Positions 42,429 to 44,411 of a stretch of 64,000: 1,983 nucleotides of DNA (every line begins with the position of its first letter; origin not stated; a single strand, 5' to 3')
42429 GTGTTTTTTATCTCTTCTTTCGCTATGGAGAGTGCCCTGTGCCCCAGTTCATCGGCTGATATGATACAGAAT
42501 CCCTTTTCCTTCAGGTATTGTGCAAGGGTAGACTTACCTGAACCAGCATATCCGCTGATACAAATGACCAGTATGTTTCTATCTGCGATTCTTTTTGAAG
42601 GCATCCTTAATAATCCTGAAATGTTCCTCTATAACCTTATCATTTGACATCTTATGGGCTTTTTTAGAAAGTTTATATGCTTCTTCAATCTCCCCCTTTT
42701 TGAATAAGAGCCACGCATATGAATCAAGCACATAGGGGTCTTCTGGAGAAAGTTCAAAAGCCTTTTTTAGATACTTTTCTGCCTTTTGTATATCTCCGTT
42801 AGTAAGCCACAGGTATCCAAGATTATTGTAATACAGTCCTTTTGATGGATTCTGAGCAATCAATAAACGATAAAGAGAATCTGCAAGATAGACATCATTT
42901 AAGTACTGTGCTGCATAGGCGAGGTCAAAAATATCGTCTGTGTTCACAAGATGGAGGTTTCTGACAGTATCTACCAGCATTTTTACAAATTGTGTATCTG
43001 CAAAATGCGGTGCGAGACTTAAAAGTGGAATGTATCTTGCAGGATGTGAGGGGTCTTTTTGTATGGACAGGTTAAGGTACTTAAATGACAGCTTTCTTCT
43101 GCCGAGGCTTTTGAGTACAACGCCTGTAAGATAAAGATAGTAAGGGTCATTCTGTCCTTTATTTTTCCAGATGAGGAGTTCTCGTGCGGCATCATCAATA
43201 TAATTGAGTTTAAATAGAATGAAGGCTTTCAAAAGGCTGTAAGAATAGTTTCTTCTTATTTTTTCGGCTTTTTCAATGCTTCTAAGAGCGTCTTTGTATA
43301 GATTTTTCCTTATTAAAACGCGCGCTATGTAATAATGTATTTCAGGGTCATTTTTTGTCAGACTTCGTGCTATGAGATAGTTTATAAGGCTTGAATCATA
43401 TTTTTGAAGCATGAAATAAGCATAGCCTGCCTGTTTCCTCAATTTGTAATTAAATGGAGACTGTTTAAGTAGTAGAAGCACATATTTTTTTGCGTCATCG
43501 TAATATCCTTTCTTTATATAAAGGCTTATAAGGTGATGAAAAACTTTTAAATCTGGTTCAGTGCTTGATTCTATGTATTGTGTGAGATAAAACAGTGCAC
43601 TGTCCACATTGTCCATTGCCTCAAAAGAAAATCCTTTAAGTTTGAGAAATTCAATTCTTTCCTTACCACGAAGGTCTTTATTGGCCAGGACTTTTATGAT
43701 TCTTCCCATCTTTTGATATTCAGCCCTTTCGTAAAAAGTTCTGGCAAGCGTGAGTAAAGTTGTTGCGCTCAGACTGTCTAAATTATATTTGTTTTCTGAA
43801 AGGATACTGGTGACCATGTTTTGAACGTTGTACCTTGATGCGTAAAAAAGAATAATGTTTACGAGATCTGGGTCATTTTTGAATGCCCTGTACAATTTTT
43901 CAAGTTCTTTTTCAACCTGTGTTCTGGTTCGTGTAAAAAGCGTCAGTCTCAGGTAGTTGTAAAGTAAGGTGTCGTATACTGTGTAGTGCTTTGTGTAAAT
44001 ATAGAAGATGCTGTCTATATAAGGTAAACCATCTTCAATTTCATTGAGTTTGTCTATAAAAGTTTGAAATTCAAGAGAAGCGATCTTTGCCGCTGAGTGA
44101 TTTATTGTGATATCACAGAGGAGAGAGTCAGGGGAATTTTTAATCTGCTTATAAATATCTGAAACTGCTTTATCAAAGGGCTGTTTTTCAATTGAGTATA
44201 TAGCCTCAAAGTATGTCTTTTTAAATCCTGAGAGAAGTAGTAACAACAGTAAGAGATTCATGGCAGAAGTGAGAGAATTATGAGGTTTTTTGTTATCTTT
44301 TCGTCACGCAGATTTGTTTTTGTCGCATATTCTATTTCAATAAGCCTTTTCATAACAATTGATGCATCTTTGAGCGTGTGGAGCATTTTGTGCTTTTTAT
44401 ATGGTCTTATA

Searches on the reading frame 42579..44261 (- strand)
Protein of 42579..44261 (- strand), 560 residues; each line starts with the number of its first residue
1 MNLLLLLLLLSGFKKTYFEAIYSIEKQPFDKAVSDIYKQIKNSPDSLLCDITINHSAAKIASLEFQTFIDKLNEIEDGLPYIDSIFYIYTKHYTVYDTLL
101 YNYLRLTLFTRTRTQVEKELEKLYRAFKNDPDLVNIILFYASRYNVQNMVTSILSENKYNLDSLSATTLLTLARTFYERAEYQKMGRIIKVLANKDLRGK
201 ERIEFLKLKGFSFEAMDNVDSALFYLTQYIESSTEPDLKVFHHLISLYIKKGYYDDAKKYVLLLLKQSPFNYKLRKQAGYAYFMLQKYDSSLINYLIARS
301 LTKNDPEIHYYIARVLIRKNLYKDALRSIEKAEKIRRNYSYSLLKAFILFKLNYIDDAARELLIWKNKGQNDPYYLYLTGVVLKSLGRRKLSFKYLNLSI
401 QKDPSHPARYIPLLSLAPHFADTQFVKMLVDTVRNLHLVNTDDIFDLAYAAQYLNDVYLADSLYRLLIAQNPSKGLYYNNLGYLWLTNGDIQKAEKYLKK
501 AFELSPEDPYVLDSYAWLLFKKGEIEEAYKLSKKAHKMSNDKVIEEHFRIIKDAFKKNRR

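Call 18: search_protein_families(library=pfam, proteins=[window:42579-44261:-], max_evalue=0.0001)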
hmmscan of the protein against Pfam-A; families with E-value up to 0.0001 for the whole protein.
window:42579-44261:- (560 aa): 11 families
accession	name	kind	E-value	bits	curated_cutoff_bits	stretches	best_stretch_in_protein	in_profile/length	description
PF07719.23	TPR_2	-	2.8e-15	55.5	27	1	477-508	3-34/34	Tetratricopeptide repeat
PF14559.12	TPR_19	-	1.7e-13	51.1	25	1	487-531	3-47/68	Tetratricopeptide repeat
PF13428.12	TPR_14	-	2.8e-10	40.3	23.5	0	487-516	13-42/44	Tetratricopeptide repeat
PF13432.12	TPR_16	-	8.9e-10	39.3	32.7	0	445-509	1-65/65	Tetratricopeptide repeat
PF13431.12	TPR_17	-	1.6e-09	37.7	24.4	0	498-528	2-32/34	Tetratricopeptide repeat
PF00515.34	TPR_1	-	6.7e-08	32.5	27.8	1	478-508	4-34/34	Tetratricopeptide repeat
PF12895.13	ANAPC3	-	9.6e-08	32.6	27.2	0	488-535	2-49/82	Anaphase-promoting complex, cyclosome, subunit 3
PF13181.12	TPR_8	-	2.8e-07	30.6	25.7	0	477-508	3-34/34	Tetratricopeptide repeat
PF13424.12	TPR_12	-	6.9e-07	29.8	30.1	0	468-505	38-75/77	Tetratricopeptide repeat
PF25064.1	ARM_TT21_5th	-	5.8e-06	27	27.8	0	486-552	12-78/117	TT21 fifth ARM repeats domain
PF23914.1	TPR_CcmH_CycH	-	1.3e-05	25.5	42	0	470-527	45-102/158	Cytochrome c-type biogenesis protein H TPR domain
